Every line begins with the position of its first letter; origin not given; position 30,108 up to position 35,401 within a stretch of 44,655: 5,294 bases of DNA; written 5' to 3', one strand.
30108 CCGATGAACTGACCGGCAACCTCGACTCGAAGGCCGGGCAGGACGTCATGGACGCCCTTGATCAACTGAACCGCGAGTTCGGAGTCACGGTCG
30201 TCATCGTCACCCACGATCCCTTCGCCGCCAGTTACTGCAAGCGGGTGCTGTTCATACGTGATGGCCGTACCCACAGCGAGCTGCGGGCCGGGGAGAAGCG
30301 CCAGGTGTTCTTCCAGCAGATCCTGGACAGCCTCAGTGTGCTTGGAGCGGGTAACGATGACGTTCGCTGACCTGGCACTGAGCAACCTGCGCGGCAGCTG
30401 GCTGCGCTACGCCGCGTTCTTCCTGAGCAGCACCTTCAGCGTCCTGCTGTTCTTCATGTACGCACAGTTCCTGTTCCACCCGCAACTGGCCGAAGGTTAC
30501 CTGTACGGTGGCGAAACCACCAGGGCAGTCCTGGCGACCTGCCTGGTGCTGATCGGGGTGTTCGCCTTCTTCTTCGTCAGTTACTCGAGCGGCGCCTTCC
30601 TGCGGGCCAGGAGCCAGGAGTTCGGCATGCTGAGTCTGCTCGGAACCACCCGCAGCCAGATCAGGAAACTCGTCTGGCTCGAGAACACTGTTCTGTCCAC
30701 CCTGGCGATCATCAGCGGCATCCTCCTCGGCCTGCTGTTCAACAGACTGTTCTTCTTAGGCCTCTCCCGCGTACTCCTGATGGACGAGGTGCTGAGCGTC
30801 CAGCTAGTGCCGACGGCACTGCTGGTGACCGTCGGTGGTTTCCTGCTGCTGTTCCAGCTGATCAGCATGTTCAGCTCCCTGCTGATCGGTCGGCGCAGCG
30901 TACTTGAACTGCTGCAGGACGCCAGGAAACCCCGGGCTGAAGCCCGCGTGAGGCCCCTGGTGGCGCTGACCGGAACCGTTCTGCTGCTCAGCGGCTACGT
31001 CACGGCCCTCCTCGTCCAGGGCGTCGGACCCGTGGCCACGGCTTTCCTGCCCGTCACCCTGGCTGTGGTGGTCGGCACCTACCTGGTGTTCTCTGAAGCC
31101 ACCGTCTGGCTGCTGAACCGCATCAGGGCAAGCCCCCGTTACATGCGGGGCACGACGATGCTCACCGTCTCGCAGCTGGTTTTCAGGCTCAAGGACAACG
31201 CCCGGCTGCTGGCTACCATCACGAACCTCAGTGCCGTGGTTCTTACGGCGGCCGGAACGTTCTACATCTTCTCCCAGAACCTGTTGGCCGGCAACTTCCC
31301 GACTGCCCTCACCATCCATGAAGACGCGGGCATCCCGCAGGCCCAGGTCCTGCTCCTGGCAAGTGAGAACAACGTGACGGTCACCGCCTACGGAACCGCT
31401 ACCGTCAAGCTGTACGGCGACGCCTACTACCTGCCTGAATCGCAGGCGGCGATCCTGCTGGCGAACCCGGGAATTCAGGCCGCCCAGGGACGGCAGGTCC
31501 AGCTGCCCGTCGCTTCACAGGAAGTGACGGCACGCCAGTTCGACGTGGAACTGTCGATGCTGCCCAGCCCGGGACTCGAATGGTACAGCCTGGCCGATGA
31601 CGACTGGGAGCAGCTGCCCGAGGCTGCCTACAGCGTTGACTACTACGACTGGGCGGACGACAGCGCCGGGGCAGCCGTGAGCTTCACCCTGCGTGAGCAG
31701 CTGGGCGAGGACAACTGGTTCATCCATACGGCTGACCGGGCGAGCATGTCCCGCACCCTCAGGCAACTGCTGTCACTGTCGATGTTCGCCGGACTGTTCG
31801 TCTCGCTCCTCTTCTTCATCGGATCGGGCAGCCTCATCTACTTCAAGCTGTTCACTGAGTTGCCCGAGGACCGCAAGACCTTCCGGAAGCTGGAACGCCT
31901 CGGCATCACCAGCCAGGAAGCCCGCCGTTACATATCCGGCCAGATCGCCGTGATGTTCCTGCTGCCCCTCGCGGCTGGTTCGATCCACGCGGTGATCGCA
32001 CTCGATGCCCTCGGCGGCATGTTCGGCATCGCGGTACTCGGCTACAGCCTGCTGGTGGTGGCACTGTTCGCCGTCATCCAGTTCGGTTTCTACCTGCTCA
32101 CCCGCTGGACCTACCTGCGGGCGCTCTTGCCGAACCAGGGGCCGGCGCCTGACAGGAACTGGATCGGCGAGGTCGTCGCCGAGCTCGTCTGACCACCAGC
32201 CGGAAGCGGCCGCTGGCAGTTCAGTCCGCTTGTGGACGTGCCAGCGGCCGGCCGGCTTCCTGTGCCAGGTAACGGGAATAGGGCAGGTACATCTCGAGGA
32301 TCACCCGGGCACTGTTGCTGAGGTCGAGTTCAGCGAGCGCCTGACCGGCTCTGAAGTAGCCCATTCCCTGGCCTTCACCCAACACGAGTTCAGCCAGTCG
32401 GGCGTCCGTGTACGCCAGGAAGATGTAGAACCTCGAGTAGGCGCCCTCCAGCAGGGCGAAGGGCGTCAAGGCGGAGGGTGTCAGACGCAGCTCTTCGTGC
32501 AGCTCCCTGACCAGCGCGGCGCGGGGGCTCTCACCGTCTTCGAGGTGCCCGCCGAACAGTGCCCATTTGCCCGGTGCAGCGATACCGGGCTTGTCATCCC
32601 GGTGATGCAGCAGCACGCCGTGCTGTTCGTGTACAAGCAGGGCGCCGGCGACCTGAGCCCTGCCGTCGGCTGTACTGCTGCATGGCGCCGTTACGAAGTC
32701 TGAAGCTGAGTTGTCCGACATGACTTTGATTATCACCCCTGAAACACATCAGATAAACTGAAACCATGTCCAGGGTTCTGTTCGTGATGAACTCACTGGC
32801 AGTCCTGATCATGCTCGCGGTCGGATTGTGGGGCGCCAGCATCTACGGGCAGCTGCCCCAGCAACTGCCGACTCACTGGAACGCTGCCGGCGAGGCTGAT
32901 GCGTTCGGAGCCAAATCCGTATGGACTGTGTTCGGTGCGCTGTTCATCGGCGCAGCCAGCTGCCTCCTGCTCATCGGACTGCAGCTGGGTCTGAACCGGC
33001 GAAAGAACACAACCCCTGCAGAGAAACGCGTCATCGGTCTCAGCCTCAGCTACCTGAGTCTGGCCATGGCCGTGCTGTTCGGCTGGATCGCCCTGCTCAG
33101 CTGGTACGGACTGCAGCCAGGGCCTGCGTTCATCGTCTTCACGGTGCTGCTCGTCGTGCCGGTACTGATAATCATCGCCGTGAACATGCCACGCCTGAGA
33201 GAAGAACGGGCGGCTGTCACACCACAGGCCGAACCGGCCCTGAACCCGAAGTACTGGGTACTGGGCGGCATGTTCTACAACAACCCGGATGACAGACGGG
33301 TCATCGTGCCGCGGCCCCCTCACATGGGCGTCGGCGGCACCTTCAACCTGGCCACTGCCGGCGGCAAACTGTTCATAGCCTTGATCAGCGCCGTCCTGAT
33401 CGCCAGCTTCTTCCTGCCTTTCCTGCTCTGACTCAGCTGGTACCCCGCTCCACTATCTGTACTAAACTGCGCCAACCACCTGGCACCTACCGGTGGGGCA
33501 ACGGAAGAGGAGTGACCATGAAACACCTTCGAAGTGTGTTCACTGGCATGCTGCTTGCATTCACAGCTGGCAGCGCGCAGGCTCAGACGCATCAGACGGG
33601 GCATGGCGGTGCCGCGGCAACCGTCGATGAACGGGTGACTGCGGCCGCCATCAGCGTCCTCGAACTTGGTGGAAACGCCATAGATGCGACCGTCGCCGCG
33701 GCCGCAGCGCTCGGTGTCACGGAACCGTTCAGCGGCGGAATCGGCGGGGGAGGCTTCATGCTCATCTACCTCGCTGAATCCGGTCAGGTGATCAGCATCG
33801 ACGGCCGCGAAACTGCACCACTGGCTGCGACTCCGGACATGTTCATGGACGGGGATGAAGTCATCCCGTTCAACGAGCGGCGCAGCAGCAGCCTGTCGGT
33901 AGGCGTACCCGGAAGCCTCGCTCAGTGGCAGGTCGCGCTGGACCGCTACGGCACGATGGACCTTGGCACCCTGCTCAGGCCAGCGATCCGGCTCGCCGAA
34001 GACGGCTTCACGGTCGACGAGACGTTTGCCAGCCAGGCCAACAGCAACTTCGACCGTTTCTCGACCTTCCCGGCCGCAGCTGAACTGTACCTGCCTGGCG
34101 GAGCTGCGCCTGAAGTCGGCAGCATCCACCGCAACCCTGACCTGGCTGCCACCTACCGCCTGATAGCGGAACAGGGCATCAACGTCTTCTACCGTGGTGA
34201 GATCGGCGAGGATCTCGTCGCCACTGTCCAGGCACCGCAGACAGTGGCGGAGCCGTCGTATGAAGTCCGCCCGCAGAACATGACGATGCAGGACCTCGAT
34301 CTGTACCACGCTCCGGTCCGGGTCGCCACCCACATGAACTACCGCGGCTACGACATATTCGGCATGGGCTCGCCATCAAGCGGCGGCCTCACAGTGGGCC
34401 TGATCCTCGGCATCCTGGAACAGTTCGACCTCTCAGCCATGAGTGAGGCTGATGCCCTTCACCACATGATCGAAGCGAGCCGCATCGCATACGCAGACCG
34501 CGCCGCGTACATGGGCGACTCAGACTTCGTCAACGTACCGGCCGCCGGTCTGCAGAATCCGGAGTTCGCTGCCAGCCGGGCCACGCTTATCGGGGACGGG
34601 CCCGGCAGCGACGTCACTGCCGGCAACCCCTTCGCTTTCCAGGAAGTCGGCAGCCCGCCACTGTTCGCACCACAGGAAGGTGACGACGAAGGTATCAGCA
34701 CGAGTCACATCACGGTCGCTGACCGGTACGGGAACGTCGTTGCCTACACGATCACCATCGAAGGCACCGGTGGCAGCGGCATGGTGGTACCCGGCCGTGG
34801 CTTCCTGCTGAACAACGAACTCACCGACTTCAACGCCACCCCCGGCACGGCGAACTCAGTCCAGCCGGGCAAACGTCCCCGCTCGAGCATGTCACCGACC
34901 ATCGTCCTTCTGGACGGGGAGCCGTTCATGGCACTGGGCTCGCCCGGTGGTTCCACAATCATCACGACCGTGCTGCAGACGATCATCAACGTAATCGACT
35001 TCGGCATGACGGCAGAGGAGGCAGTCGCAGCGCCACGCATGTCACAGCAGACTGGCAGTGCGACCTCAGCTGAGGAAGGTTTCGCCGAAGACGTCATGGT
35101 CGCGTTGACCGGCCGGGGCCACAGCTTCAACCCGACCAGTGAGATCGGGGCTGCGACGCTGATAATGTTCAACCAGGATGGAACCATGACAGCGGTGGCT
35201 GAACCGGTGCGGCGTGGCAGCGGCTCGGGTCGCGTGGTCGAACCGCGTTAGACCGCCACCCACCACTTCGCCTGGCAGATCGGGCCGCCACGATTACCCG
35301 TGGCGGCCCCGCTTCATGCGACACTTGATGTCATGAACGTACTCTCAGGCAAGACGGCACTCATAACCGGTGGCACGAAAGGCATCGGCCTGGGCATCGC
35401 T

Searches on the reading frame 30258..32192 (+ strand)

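Call 102: search_protein_families(library=pfam, proteins=[window:30258-32192:+], max_evalue=0.00001)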
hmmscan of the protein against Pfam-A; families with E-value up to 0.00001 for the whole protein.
window:30258-32192:+ (644 aa): 1 family
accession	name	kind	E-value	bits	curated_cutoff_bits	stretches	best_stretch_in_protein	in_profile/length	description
PF02687.27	FtsX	-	2.3e-12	47.4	25.5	1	96-214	4-119/120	FtsX-like permease C-terminal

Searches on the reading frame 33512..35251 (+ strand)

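Call 102: search_protein_families(library=pfam, proteins=[window:33512-35251:+], max_evalue=0.00001)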
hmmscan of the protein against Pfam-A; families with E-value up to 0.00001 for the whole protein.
window:33512-35251:+ (579 aa): 1 family
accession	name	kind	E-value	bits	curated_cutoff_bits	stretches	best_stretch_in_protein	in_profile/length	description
PF01019.26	G_glu_transpept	-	4.7e-153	511.1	27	1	48-569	2-512/512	Gamma-glutamyltranspeptidase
